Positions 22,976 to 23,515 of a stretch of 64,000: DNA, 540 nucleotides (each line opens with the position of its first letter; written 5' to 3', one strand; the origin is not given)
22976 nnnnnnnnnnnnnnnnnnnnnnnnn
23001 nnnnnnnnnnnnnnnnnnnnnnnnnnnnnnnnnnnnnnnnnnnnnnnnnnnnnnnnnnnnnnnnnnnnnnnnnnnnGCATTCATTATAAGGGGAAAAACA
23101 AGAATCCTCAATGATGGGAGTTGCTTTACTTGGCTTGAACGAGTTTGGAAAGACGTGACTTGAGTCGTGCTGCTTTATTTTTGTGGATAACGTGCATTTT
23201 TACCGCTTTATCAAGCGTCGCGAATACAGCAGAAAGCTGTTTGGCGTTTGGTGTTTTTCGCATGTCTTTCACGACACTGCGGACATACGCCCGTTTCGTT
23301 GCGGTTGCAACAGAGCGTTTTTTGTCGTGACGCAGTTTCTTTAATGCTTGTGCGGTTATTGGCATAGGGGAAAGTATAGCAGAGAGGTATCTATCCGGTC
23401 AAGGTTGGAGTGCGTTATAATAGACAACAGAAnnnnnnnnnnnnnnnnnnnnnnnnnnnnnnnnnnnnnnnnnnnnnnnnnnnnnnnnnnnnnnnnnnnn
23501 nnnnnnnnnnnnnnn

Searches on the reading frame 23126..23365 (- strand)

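Call 83: search_protein_families(library=pfam, proteins=[window:23126-23365:-], max_evalue=0.01)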
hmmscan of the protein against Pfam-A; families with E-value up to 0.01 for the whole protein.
window:23126-23365:- (79 aa): 1 family
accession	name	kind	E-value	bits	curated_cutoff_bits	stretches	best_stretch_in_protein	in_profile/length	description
PF01649.23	Ribosomal_S20p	-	1.4e-11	45.3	29.5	1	4-76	3-82/83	Ribosomal protein S20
